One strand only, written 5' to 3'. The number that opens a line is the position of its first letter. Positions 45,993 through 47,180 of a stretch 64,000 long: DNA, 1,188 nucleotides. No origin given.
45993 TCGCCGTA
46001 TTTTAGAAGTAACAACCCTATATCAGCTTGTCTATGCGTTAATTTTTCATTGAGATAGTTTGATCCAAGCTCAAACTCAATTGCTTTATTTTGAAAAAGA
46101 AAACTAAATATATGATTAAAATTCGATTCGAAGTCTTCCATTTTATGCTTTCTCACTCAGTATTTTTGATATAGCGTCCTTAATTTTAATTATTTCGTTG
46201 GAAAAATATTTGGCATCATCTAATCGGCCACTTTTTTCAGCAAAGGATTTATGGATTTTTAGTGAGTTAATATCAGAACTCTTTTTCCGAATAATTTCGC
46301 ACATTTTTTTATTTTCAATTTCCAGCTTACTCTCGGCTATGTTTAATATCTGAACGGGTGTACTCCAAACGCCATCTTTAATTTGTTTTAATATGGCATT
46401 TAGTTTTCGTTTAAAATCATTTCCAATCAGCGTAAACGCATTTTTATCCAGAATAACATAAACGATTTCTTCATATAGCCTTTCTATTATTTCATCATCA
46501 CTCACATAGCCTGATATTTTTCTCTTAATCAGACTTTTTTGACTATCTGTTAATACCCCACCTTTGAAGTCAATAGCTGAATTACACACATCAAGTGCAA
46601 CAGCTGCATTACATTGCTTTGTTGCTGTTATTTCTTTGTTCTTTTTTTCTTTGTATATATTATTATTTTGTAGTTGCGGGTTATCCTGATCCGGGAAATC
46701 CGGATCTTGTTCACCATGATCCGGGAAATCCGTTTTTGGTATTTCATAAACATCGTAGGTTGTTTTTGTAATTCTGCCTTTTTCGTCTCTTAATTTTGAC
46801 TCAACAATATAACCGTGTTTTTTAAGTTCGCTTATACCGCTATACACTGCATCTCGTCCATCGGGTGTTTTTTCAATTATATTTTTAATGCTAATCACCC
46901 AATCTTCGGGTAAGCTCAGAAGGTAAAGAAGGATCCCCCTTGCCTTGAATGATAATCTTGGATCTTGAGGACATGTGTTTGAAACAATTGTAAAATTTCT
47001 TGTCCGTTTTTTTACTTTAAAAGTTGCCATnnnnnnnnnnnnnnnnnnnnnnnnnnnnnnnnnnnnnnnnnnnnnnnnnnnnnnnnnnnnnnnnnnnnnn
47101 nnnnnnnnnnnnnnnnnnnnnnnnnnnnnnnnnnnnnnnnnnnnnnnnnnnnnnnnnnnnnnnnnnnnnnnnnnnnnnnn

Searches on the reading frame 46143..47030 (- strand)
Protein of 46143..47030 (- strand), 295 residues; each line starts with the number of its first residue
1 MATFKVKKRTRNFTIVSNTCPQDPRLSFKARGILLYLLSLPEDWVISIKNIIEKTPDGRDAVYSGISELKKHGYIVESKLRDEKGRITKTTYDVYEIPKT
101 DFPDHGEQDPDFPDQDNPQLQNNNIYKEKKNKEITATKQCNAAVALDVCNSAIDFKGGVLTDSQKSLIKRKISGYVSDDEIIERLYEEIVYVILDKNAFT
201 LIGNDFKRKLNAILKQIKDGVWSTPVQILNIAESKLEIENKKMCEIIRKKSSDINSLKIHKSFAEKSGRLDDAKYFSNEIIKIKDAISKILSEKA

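Call 45: search_protein_families(library=pfam, proteins=[window:46143-47030:-], max_evalue=0.001)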
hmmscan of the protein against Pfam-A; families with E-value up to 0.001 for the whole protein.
window:46143-47030:- (295 aa): 1 family
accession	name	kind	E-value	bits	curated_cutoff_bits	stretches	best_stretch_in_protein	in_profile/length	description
PF13730.12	HTH_36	-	1.7e-07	31.4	25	1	25-75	2-55/55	Helix-turn-helix domain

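Call 63: search_protein_families(library=ncbifam, proteins=[window:46143-47030:-], max_evalue=0.01)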
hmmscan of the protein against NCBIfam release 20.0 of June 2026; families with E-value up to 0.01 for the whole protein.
window:46143-47030:- (295 aa): 0 families

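Call 95: search_dna_similar(query=window:46143-47030:-, collection=plasmids, mode=protein, max_rows=25)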
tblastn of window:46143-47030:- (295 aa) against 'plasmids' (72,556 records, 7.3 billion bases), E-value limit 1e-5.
Records with a match: 289; places in all: 312; records where one place covers at least 80% of the query: 0.
Best place of each record, by identity: <60% 289.
By first word of the organism name: Leptospira 80; Bacillus 75; Piscirickettsia 32; Streptomyces 27; Enterococcus 14; Clostridium 12; Staphylococcus 9; Legionella 5; Deinococcus 5; Pseudomonas 4; and 23 more.
By predicted mobility (MOB-suite, as given by PLSDB): non-mobilizable 246; conjugative 31; mobilizable 12.
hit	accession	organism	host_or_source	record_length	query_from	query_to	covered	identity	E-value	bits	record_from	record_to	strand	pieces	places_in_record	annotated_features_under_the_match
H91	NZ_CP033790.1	Bacillus sp. FDAARGOS_527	Homo sapiens,Broviac blood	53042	1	103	35%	45.6%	6e-21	100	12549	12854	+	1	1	DnaD domain protein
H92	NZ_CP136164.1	Brevibacillus laterosporus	single cell,soil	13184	5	104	34%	45.0%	9e-20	96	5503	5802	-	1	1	helix-turn-helix domain-containing protein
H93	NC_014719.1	Caldicellulosiruptor acetigenus I77R1B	hot spring biomat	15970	5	98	32%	47.9%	2e-19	96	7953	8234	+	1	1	helix-turn-helix domain-containing protein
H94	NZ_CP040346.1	Bacillus albus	Apostichopus japonicus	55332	1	103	35%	43.7%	2e-21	101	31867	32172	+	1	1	conserved phage C-terminal domain-containing protein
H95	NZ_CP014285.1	Bacillus thuringiensis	cell culture,soil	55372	1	103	35%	43.7%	4e-21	100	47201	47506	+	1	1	conserved phage C-terminal domain-containing protein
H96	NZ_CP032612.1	Bacillus thuringiensis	single cell,soil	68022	1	103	35%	43.7%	4e-21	100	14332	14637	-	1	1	conserved phage C-terminal domain-containing protein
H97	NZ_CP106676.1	Bacillus cereus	cell culture,soil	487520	1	103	35%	43.7%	7e-20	97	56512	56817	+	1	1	DnaD domain protein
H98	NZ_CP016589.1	Bacillus thuringiensis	Mono isolate,Ginseng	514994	1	103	35%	43.7%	7e-20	97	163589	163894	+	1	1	DnaD domain protein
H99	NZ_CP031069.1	Bacillus sp. JAS24-2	cell culture,soil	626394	1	103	35%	43.7%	7e-20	97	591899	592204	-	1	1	DnaD domain protein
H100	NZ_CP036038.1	Bacillus mycoides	cell culture,soil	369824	1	103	35%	43.7%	1e-19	96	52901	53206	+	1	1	DnaD domain protein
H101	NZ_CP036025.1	Bacillus mycoides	cell culture,soil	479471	1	103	35%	43.7%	1e-19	96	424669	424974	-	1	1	DnaD domain protein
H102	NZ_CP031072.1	Bacillus mycoides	cell culture,soil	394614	1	103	35%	43.7%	1e-19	96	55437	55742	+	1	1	DnaD domain protein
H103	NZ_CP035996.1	Bacillus mycoides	cell culture,soil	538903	1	103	35%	43.7%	1e-19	96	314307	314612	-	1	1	DnaD domain protein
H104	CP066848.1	Bacillus mycoides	single cell,soil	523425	1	103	35%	43.7%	1e-19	96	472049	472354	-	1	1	DnaD domain protein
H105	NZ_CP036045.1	Bacillus mycoides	cell culture,soil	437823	1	103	35%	43.7%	1e-19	96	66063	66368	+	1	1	DnaD domain protein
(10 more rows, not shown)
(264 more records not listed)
